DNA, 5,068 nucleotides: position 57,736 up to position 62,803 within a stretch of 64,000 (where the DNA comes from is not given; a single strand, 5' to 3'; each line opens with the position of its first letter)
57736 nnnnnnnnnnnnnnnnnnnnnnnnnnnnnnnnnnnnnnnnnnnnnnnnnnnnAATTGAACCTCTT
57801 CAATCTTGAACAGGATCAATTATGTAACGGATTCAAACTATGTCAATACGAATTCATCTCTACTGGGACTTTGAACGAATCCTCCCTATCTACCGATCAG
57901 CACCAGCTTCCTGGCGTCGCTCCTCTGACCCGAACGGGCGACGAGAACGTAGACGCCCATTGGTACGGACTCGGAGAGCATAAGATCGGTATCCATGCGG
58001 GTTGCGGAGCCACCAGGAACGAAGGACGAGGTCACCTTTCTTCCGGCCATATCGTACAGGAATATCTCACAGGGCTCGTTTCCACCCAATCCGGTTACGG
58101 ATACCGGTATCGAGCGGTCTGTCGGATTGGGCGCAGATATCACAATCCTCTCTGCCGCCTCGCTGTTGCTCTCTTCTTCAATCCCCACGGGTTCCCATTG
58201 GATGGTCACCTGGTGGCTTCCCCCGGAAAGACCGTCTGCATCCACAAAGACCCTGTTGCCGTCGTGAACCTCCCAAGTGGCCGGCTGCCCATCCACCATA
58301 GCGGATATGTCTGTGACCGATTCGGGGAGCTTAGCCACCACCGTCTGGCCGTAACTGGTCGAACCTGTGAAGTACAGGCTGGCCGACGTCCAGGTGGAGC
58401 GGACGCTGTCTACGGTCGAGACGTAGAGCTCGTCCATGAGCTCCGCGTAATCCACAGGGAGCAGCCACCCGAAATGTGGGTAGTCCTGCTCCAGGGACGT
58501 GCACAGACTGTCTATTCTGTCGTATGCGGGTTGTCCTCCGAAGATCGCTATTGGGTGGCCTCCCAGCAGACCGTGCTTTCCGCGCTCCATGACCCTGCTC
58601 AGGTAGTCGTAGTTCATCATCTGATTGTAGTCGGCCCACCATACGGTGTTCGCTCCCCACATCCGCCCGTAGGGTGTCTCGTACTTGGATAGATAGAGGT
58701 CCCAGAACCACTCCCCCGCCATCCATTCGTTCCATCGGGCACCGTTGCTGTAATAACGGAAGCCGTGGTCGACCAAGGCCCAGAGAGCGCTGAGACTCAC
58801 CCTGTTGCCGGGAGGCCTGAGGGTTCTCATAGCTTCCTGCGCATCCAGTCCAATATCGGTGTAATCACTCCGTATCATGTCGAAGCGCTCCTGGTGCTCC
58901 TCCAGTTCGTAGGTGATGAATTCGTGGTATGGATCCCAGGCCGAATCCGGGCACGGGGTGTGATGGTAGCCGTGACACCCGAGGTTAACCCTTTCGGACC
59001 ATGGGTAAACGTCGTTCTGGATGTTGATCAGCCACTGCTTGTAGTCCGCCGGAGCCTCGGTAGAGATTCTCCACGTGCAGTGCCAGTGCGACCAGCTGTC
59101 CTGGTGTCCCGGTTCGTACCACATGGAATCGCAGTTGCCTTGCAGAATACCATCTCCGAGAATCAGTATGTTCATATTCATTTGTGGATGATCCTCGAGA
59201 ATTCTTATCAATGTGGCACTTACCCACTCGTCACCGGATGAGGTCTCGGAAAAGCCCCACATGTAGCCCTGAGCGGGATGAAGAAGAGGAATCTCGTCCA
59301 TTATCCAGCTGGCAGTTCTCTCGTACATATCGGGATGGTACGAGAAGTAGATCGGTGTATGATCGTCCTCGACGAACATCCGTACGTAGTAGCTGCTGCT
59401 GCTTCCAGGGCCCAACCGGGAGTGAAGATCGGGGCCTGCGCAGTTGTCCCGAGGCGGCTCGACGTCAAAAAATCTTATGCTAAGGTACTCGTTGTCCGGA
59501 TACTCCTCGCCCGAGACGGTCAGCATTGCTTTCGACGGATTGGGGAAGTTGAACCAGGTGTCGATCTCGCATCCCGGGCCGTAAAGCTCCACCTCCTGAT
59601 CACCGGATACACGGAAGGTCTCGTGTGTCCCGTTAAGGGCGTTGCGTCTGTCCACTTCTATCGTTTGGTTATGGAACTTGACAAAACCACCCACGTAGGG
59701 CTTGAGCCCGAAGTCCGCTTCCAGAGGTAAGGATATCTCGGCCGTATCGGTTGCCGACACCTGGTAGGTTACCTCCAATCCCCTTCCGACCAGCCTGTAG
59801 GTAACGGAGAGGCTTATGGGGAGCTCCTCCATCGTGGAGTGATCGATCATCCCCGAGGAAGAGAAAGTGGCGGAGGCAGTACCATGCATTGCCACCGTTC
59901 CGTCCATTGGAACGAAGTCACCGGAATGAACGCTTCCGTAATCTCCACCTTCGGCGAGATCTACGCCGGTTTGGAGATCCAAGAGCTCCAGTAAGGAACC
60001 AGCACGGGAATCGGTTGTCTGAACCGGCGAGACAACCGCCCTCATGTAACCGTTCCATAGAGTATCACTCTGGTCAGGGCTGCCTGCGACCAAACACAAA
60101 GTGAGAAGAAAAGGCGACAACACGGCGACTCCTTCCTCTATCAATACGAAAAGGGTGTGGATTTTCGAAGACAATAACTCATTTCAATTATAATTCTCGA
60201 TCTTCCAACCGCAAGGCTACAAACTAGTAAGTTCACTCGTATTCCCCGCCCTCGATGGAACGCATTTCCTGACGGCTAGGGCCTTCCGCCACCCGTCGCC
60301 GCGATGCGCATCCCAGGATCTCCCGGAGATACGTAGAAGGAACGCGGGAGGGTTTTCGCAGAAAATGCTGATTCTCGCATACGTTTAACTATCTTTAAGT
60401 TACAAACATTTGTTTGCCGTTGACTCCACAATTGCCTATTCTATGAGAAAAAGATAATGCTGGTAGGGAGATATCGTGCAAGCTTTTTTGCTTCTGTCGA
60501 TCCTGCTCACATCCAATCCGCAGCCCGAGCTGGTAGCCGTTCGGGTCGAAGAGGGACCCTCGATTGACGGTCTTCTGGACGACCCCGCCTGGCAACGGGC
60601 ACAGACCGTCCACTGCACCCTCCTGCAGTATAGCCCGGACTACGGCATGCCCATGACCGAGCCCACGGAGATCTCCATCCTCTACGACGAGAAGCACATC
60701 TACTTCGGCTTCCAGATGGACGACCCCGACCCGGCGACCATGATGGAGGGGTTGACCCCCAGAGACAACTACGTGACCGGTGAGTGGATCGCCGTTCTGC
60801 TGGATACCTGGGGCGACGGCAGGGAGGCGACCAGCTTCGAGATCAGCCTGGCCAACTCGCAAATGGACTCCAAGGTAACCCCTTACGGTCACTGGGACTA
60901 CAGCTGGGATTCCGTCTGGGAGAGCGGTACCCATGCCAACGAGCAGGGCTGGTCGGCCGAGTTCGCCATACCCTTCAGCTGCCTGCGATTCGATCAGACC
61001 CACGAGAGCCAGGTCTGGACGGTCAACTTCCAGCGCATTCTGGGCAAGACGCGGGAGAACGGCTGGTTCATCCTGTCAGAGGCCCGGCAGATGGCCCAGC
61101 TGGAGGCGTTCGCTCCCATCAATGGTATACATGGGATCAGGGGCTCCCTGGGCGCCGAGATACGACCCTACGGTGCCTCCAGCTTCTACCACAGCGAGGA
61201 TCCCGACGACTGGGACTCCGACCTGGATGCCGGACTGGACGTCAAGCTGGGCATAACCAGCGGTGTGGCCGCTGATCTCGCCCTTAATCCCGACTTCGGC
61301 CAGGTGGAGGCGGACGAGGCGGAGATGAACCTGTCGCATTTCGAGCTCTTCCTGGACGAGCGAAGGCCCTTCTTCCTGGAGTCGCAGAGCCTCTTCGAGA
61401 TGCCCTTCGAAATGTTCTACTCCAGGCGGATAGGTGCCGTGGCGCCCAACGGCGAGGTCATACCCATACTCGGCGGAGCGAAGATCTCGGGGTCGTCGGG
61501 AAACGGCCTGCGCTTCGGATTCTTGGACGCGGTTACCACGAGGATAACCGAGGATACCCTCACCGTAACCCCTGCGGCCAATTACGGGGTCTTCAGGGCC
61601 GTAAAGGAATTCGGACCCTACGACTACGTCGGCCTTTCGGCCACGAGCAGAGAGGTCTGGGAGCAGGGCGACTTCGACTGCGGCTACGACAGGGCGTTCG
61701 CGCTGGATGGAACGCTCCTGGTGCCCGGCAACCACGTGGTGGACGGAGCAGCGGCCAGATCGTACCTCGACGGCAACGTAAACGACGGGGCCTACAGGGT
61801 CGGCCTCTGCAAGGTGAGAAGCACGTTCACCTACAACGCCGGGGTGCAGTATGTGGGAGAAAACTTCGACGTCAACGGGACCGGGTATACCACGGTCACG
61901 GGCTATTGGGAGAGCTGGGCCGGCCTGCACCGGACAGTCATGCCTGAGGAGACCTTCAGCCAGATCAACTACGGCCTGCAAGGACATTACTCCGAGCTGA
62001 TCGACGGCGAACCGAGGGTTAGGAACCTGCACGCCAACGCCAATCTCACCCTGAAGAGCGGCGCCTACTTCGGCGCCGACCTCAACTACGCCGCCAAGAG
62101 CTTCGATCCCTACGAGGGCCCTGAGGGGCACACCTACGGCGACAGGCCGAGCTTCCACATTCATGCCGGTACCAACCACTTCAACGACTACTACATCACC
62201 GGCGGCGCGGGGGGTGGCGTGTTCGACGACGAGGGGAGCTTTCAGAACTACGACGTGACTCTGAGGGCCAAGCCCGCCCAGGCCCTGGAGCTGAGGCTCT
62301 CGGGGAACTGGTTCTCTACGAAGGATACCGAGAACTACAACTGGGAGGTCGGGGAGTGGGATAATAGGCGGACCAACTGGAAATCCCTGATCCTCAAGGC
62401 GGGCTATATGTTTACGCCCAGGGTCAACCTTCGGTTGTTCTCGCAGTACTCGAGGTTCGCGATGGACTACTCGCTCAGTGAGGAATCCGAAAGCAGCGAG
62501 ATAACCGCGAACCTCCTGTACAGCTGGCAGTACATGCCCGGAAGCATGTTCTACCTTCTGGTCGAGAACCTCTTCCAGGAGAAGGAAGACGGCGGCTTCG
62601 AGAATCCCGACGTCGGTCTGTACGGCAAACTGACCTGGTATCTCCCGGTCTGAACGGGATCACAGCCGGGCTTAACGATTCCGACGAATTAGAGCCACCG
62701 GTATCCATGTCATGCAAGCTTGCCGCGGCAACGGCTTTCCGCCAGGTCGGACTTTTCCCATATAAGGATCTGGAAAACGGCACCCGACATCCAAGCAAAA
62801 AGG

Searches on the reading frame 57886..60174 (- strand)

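Call 14: search_protein_families(library=pfam, proteins=[window:57886-60174:-], max_evalue=0.001)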
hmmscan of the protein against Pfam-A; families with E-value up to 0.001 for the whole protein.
window:57886-60174:- (762 aa): 1 family
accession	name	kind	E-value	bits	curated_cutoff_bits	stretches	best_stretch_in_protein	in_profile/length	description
PF18962.6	Por_Secre_tail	-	1.5e-05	25.7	27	0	682-758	3-74/75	Secretion system C-terminal sorting domain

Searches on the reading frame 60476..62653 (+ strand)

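Call 14: search_protein_families(library=pfam, proteins=[window:60476-62653:+], max_evalue=0.001)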
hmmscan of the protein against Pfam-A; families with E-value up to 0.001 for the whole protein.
window:60476-62653:+ (725 aa): 1 family
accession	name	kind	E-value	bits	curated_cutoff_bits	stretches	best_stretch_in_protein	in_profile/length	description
PF19313.5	DUF5916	-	2.1e-38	132.9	22.6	1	231-704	9-532/572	Domain of unknown function (DUF5916)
